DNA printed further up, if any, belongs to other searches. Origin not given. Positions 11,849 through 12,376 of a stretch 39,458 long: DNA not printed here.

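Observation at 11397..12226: Lysis cassette: SAR-type endolysin, o-spanin nested out of frame inside i-spanin, then a TraR/DksA-type zinc-finger gene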

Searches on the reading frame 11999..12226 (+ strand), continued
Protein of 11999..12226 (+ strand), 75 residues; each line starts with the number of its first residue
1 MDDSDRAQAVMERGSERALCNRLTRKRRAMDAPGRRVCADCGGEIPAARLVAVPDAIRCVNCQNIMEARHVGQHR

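Call 73: find_homologous_proteins(query=A3, max_evalue=0.001)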
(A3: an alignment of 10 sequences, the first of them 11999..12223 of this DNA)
Query A3 (10 sequences) (75 aa, profile of the alignment): 250 proteins with E <= 0.001 among 615 candidates; the best 120 are listed.
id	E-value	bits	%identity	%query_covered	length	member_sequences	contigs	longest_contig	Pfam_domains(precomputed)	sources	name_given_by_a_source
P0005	1.1e-27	114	83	100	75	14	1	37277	PF01258.24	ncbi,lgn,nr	ncbi:TraR/DksA family transcriptional regulator [Escherichia coli]|nr:TraR/DksA family transcription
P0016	2.7e-27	113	42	97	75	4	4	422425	PF01258.24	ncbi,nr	ncbi:TraR/DksA family transcriptional regulator [Salmonella enterica]|nr:TraR/DksA family transcript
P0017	1.1e-26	111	43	100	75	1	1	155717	PF01258.24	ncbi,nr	ncbi:TraR/DksA family transcriptional regulator [Salmonella enterica subsp. enterica]|nr:TraR/DksA f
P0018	1.8e-26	110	38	88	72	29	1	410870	PF01258.24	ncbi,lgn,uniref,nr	ncbi:conjugal transfer protein TraR [Vibrio tasmaniensis]|uniref:TraR/DksA family transcriptional re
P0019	1.8e-26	110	42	97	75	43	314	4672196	PF01258.24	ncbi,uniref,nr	ncbi:TraR/DksA family transcriptional regulator [Salmonella enterica]|uniref:TraR/DksA family transc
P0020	1.9e-26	110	43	100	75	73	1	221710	PF01258.24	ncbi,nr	ncbi:TraR/DksA family transcriptional regulator [Salmonella enterica subsp. enterica serovar Newport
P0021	3.0e-26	109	43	100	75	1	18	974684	PF01258.24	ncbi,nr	ncbi:TraR/DksA family transcriptional regulator [Salmonella enterica]|nr:TraR/DksA family transcript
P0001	7.1e-26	108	99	100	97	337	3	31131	PF01258.24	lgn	-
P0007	7.6e-26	108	84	100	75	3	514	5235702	PF01258.24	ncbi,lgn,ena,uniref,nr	ncbi:TraR/DksA family transcriptional regulator [Escherichia coli]|uniref:TraR/DksA family transcrip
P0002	8.8e-26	108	87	100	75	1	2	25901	PF01258.24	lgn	-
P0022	1.4e-25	107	44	91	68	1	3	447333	PF01258.24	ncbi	ncbi:TraR/DksA family transcriptional regulator [Salmonella enterica subsp. enterica serovar Braende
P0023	1.5e-25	107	42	97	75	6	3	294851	PF01258.24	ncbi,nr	ncbi:TraR/DksA family transcriptional regulator [Salmonella enterica subsp. enterica serovar Pomona]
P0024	2.2e-25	107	41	100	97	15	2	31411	PF01258.24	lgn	-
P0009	2.5e-25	106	83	100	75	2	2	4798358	PF01258.24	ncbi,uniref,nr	ncbi:TraR/DksA family transcriptional regulator [Escherichia coli]|uniref:TraR/DksA family transcrip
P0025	2.7e-25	106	44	91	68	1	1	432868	PF01258.24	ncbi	ncbi:TraR/DksA family transcriptional regulator [Salmonella enterica]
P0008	2.8e-25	106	84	100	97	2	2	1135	PF01258.24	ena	-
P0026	3.2e-25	106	44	100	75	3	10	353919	PF01258.24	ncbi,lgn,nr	ncbi:TraR/DksA family transcriptional regulator [Salmonella enterica subsp. enterica]|nr:TraR/DksA f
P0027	3.4e-25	106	42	97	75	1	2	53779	PF01258.24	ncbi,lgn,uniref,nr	ncbi:TPA: TraR/DksA family transcriptional regulator [Klebsiella oxytoca]|uniref:TraR/DksA family tr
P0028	3.4e-25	106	43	100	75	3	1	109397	PF01258.24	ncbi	ncbi:TraR/DksA C4-type zinc finger protein [Salmonella enterica subsp. enterica serovar Newport]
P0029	3.5e-25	106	44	100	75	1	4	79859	PF01258.24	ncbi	ncbi:TPA: TraR/DksA family transcriptional regulator [Salmonella enterica]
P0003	3.5e-25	106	87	100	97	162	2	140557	PF01258.24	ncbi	-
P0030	3.6e-25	106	40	88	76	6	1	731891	PF01258.24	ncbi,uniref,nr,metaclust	ncbi:TraR/DksA family transcriptional regulator [Vibrio sp. ER1A]|uniref:TraR/DksA family transcript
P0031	3.7e-25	106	43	91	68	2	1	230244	PF01258.24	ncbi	ncbi:TraR/DksA family transcriptional regulator [Salmonella enterica subsp. enterica]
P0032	5.1e-25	105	44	91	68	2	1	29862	PF01258.24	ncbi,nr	ncbi:TraR/DksA family transcriptional regulator [Salmonella enterica]|nr:TraR/DksA family transcript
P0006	5.6e-25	105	83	100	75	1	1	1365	PF01258.24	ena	-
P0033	1.5e-24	104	40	100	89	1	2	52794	PF01258.24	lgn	-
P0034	2.2e-24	103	43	100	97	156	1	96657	PF01258.24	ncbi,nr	ncbi:TraR/DksA family transcriptional regulator [Salmonella enterica]|nr:TraR/DksA family transcript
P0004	3.5e-24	103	87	100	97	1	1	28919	PF01258.24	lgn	-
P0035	4.5e-24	102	41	100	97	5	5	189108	PF01258.24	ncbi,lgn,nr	ncbi:TraR/DksA family transcriptional regulator [Salmonella enterica subsp. enterica serovar Muenche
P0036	5.9e-24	102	41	84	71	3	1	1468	PF01258.24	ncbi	-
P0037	6.7e-24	102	41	100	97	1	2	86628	PF01258.24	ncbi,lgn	ncbi:TraR/DksA family transcriptional regulator [Salmonella enterica]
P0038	7.3e-24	102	39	92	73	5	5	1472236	PF01258.24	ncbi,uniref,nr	ncbi:conjugal transfer protein TraR [Vibrio vulnificus CladeA-yb158]|uniref:TraR/DksA family transcr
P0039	7.5e-24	102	40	100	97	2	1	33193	PF01258.24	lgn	-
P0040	7.6e-24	102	41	91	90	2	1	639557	PF01258.24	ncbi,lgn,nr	ncbi:TraR/DksA family transcriptional regulator [Salmonella enterica]|nr:TraR/DksA family transcript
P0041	9.4e-24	101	35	92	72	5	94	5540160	PF01258.24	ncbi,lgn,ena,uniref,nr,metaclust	ncbi:TPA: TraR/DksA family transcriptional regulator [Serratia marcescens]|uniref:Zinc finger DksA/T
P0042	1.1e-23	101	41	85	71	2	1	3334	PF01258.24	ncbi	-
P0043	1.1e-23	101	43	100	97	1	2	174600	PF01258.24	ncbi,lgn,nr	ncbi:TraR/DksA family transcriptional regulator [Salmonella enterica]|nr:TraR/DksA family transcript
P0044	1.1e-23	101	41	100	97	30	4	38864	PF01258.24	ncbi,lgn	ncbi:TraR/DksA family transcriptional regulator [Salmonella enterica]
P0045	1.2e-23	101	45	99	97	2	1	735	PF01258.24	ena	-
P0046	1.2e-23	101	42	89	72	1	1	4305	PF01258.24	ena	-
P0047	1.2e-23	101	43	100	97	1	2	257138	PF01258.24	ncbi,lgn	ncbi:TraR/DksA family transcriptional regulator [Salmonella enterica]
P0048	1.2e-23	101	43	100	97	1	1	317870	PF01258.24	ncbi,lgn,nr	ncbi:TraR/DksA family transcriptional regulator [Salmonella enterica subsp. enterica serovar Carrau]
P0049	2.0e-23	100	41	91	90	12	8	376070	PF01258.24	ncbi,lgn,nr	ncbi:TraR/DksA family transcriptional regulator [Salmonella enterica]|nr:TraR/DksA family transcript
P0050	2.8e-23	100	48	83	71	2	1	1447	PF01258.24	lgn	-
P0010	3.2e-23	100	81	100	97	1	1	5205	PF01258.24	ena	-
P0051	3.4e-23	100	41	88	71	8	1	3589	PF01258.24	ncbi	ncbi:MAG: TraR/DksA family transcriptional regulator [Shewanella sp.]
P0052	3.7e-23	99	40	91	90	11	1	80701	PF01258.24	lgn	-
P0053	4.4e-23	99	41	91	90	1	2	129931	PF01258.24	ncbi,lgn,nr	ncbi:TraR/DksA family transcriptional regulator [Salmonella enterica]|nr:TraR/DksA family transcript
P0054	4.4e-23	99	38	87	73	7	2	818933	PF01258.24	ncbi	ncbi:TraR/DksA C4-type zinc finger protein [Vibrio vulnificus]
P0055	4.6e-23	99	41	91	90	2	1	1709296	PF01258.24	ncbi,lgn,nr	ncbi:TraR/DksA family transcriptional regulator [Salmonella enterica]|nr:TraR/DksA family transcript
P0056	4.7e-23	99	40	100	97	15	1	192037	PF01258.24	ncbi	ncbi:TraR/DksA family transcriptional regulator [Salmonella enterica subsp. enterica serovar Pomona]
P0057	4.9e-23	99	46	89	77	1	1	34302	PF01258.24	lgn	-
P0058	7.7e-23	98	38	92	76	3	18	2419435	PF01258.24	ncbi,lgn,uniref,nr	ncbi:TPA: TraR/DksA family transcriptional regulator [Vibrio harveyi]|uniref:TraR/DksA family transc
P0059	8.0e-23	98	45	89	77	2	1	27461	PF01258.24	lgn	-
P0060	8.0e-23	98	43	100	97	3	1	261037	PF01258.24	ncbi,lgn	ncbi:TraR/DksA family transcriptional regulator [Salmonella enterica]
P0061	9.8e-23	98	44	83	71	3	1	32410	PF01258.24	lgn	-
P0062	1.8e-22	97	41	100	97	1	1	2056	PF01258.24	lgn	-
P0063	2.3e-22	97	47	88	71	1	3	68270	PF01258.24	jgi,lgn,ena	-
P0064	3.1e-22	97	34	91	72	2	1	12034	PF01258.24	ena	-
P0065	4.0e-22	96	39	91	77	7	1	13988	PF01258.24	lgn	-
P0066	4.8e-22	96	37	87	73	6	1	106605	PF01258.24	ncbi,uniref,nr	ncbi:TraR/DksA C4-type zinc finger protein [Vibrio navarrensis]|uniref:TraR/DksA C4-type zinc finger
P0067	4.9e-22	96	41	89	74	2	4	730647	PF01258.24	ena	-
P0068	5.4e-22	96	41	100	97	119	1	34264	PF01258.24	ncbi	ncbi:TraR/DksA C4-type zinc finger protein [Salmonella enterica]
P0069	6.7e-22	95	38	92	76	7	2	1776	PF01258.24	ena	-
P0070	7.0e-22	95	41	91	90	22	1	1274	PF01258.24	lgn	-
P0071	1.2e-21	95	41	80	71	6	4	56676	PF01258.24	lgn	-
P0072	1.3e-21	95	35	88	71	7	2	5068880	PF01258.24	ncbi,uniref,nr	ncbi:TraR/DksA C4-type zinc finger protein [Shewanella baltica]|uniref:TraR/DksA C4-type zinc finger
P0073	1.9e-21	94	43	84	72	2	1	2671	PF01258.24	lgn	-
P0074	3.1e-21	93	39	91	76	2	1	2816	PF01258.24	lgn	-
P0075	3.5e-21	93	45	84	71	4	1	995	PF01258.24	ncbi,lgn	-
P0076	3.7e-21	93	39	80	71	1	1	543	PF01258.24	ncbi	-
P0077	3.8e-21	93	41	84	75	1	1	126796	PF01258.24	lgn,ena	-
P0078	4.6e-21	93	36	84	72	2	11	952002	PF01258.24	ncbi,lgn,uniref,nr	ncbi:TraR/DksA C4-type zinc finger protein [Vibrio sp. MarTm2]|uniref:TraR/DksA C4-type zinc finger 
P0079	5.1e-21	93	41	84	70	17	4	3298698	PF01258.24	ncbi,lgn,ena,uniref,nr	ncbi:TraR/DksA family transcriptional regulator [Vibrio furnissii]|uniref:TraR/DksA family transcrip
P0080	5.7e-21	92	36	93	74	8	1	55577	PF01258.24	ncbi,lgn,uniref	ncbi:MAG: TraR/DksA family transcriptional regulator [Marinomonas sp.]|uniref:TraR/DksA family trans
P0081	6.1e-21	92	37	89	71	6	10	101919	PF01258.24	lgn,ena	-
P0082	9.8e-21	92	37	87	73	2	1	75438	PF01258.24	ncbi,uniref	ncbi:TraR/DksA C4-type zinc finger protein [Vibrio vulnificus]|uniref:TraR/DksA C4-type zinc finger 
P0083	1.6e-20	91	44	85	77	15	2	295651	PF01258.24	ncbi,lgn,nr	ncbi:TraR/DksA family transcriptional regulator [Vibrio cincinnatiensis]|nr:TraR/DksA family transcr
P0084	1.6e-20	91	34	89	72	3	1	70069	PF01258.24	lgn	-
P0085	1.7e-20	91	38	85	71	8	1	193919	PF01258.24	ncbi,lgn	ncbi:TPA: TraR/DksA family transcriptional regulator [Vibrio parahaemolyticus]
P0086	1.7e-20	91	40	93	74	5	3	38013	PF01258.24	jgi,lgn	jgi:DnaK suppressor protein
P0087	3.0e-20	90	41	83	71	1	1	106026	PF01258.24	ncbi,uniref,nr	ncbi:conjugal transfer protein TraR [Photobacterium frigidiphilum]|uniref:Conjugal transfer protein 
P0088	3.2e-20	90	37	84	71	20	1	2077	PF01258.24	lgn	-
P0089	4.7e-20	90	34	84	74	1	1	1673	PF01258.24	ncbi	-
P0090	1.1e-19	88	33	84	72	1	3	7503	PF01258.24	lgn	-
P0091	1.2e-19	88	42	79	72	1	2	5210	PF01258.24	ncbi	-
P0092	1.3e-19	88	42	80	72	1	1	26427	PF01258.24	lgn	-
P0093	1.6e-19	88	38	84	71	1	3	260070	PF01258.24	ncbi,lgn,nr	ncbi:TPA: TraR/DksA C4-type zinc finger protein [Vibrio parahaemolyticus]|nr:TraR/DksA C4-type zinc 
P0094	1.7e-19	88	33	84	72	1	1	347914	PF01258.24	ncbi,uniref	ncbi:TraR/DksA C4-type zinc finger protein [Vibrio sp. TRT 21S02]|uniref:TraR/DksA C4-type zinc fing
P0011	2.3e-19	87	73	95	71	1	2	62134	PF01258.24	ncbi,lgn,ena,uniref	ncbi:TraR/DksA C4-type zinc finger protein [Escherichia coli]|uniref:TraR/DksA C4-type zinc finger p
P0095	2.4e-19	87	34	84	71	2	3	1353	PF01258.24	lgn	-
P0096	2.5e-19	87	41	80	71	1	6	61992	PF01258.24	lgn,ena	-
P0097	2.8e-19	87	42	88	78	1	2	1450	PF01258.24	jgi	jgi:DnaK suppressor protein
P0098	3.4e-19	87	41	91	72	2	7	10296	PF01258.24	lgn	-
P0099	4.8e-19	86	41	84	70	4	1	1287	PF01258.24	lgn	-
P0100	4.9e-19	86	43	89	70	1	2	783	PF01258.24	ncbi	-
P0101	5.9e-19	86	42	84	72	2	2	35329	PF01258.24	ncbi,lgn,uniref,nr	ncbi:TraR/DksA C4-type zinc finger protein [Vibrio cincinnatiensis]|uniref:TraR/DksA C4-type zinc fi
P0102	9.8e-19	85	42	99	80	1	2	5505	PF01258.24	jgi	-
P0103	1.2e-18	85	36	89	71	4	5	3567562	PF01258.24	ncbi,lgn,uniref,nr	ncbi:TraR/DksA C4-type zinc finger protein [Vibrio parahaemolyticus]|uniref:TraR/DksA family transcr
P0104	3.2e-18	84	31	89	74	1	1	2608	PF01258.24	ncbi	-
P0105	3.4e-18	84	37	88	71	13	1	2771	PF01258.24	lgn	-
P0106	6.6e-18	83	41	84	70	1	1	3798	PF01258.24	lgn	-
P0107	9.3e-18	82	36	88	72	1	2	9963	PF01258.24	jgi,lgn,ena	-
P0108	2.1e-17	81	53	45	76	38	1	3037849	PF01258.24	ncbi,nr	nr:TraR/DksA C4-type zinc finger protein [Vibrio mimicus]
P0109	9.4e-17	79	40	88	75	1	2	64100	PF01258.24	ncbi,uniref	ncbi:TraR/DksA C4-type zinc finger protein [Vibrio bivalvicida]|uniref:TraR/DksA C4-type zinc finger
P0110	1.6e-16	78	36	73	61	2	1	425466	PF01258.24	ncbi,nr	ncbi:TraR/DksA C4-type zinc finger protein [Serratia marcescens]|nr:TraR/DksA C4-type zinc finger pr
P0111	2.1e-16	78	36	84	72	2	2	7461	PF01258.24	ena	-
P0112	2.8e-16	77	48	92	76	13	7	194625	PF01258.24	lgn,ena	-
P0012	2.9e-16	77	92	68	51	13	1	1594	PF01258.24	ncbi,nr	ncbi:TraR/DksA family transcriptional regulator, partial [Escherichia coli]|nr:TraR/DksA family tran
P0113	4.2e-16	77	40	89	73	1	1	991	PF01258.24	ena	-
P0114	5.2e-16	77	55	53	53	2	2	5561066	PF01258.24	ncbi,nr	ncbi:TraR/DksA C4-type zinc finger protein [Citrobacter braakii]|nr:TraR/DksA C4-type zinc finger pr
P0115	6.1e-16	76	35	83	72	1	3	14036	PF01258.24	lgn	-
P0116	8.6e-16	76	58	53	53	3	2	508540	PF01258.24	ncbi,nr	ncbi:TraR/DksA C4-type zinc finger protein [Salmonella enterica subsp. enterica serovar Kottbus]|nr:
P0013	9.0e-16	76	98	64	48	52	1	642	PF01258.24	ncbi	ncbi:TraR/DksA C4-type zinc finger protein, partial [Escherichia coli]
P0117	9.7e-16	76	37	89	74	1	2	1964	PF01258.24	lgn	-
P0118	1.1e-15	76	35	93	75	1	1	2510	PF01258.24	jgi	jgi:DnaK suppressor protein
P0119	1.5e-15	75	35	88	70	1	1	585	PF01258.24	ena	-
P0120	1.8e-15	75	41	88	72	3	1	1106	PF01258.24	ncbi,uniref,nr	ncbi:TraR/DksA C4-type zinc finger protein [Photobacterium damselae subsp. damselae]|uniref:TraR/Dks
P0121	3.3e-15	74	45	53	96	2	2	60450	PF01258.24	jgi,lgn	jgi:DnaK suppressor protein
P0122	5.8e-15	73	57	37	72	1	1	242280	PF01258.24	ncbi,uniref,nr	ncbi:conjugal transfer protein TraR [Photobacterium frigidiphilum]|uniref:Conjugal transfer protein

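Call 82: predict_structure(alignment_id=A4)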
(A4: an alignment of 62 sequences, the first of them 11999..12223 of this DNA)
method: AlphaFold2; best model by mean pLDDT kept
length: 75 residues; sequences in the alignment: 62
mean_pLDDT: 77.8   pTM: 0.45
mean pLDDT of the five models: 77.8, 76.0, 74.5, 73.4, 68.6
residues with pLDDT >= 90: 0; 70-90: 57; 50-70: 17; < 50: 1
segments of 3 or more residues with pLDDT < 50: none
pLDDT, mean of each block of 10 residues (from residue 1): 80 82 63 72 85 85 86 58
secondary structure, 60 per line:
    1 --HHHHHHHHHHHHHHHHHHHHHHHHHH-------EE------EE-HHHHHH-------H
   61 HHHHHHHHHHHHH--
elements in order: H3-28 H47-52 H60-73

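Call 86: fold_search(model_id=the predicted structure, library=pdb)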
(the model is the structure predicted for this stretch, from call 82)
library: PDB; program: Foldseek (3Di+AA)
matches with E <= 10: 84; with E <= 0.001: 0
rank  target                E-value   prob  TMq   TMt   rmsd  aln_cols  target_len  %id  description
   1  6n57_M                2.1e-03  1.00  0.50  0.52   8.5        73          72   30  Cryo-EM structure of Escherichia coli RNAP polymerase bound with TraR in conformation I (released 2020-02-26)
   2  7khi_M                1.4e-02  0.99  0.48  0.28   7.9        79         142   26  Escherichia coli RNA polymerase and rrnBP1 promoter complex with DksA/ppGpp (released 2020-10-28)
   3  5vsw_M                1.9e-02  0.98  0.48  0.29   7.7        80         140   26  X-ray crystal structure of Escherichia coli RNA polymerase and DksA/ppGpp complex (released 2017-06-14)
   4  5w1s_M                2.4e-02  0.97  0.49  0.52   7.9        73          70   29  X-ray crystal structure of Escherichia coli RNA polymerase and TraR complex (released 2017-06-14)
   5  4ijj_B                2.8e-02  0.98  0.48  0.31   5.8        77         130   22  Structure of transcription factor DksA2 from Pseudomonas aeruginosa (released 2013-02-27)
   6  1tjl_A                2.8e-02  0.97  0.48  0.26   9.7        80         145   28  Crystal structure of transcription factor DksA from E. coli (released 2004-09-07)
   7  6ptg_A                3.2e-02  0.92  0.43  0.39  15.6        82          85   22  Structure of RNA polymerase binding protein and transcriptional regulator Dks from Chlamydia trachomatis L2 (LGV434) (released 2019-07-24)
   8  6ptg_B                3.8e-02  0.94  0.41  0.37  15.7        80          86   24  Structure of RNA polymerase binding protein and transcriptional regulator Dks from Chlamydia trachomatis L2 (LGV434) (released 2019-07-24)
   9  4ijj_A                4.1e-02  0.96  0.48  0.31   5.8        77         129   23  Structure of transcription factor DksA2 from Pseudomonas aeruginosa (released 2013-02-27)
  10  2kgo_MODEL_1_A        6.4e-02  0.69  0.37  0.32  10.9        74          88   26  Solution NMR structure of Zn finger protein YBIL from Escherichia coli. NESG target ET107, OCSP target EC0402 (released 2009-03-31)
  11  2kq9_MODEL_1_A        4.3e-01  0.87  0.37  0.25   0.9        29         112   38  Solution structure of DnaK suppressor protein from Agrobacterium tumefaciens C58. Northeast Structural Genomic (released 2009-11-17)
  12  6qik_g                1.8e+00  0.10  0.26  0.21   7.2        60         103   27  Cryo-EM structures of Lsg1-TAP pre-60S ribosomal particles (released 2019-06-26)
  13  2cor_MODEL_1_A        1.9e+00  0.23  0.31  0.29   2.4        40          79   30  Solution structure of the third LIM domain of particularly interesting new Cys-His protein (released 2005-11-18)
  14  7qiy_N                1.9e+00  0.13  0.32  0.42   4.2        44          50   23  Specific features and methylation sites of a plant ribosome. 40S head ribosomal subunit. (released 2022-06-15)
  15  8auv_V                2.3e+00  0.12  0.32  0.40   4.2        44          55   23  Cryo-EM structure of the plant 40S subunit (released 2023-06-07)
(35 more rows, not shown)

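Call 105: find_encoding_contigs(protein=P0019, flank=2500, max_places=2)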
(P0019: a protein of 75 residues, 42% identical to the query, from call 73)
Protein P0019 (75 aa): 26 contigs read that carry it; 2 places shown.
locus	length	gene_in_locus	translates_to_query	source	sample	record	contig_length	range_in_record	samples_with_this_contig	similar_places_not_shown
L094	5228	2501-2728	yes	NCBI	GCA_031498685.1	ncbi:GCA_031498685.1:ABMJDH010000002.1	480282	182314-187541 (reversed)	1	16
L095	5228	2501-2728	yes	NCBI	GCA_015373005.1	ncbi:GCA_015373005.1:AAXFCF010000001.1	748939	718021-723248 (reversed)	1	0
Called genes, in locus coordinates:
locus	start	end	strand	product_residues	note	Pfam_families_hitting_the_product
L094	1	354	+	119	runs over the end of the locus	-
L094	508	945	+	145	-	PF08765:Mor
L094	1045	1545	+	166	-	PF00959:Phage_lysozyme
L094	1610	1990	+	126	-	PF10828:DUF2570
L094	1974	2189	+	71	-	PF23793:LysC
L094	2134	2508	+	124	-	-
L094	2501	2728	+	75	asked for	PF01258:zf-dskA_traR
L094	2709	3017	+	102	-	PF10805:DUF2730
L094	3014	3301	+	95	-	-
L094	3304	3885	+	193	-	PF11985:Phage_Mu_Gp27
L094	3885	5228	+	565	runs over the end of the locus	-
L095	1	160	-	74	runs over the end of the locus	-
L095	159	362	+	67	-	-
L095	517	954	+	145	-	PF08765:Mor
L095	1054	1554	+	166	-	PF00959:Phage_lysozyme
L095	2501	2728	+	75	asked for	PF01258:zf-dskA_traR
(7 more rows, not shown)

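Call 106: find_encoding_contigs(protein=P0041, flank=2500, max_places=2)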
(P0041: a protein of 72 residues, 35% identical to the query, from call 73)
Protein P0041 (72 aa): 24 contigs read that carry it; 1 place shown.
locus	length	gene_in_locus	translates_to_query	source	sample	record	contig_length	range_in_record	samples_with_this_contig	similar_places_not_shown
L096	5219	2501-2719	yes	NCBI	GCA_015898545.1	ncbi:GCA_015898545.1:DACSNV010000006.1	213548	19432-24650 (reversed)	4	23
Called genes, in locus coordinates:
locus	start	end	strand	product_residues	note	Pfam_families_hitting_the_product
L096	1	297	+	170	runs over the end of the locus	PF06252:GemA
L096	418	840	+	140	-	-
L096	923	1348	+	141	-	PF08765:Mor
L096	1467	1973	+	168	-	PF00959:Phage_lysozyme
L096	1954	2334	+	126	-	PF10828:DUF2570 (weak)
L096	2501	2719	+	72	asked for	PF01258:zf-dskA_traR (weak)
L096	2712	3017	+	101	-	PF10805:DUF2730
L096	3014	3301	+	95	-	-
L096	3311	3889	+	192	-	PF11985:Phage_Mu_Gp27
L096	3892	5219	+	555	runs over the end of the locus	-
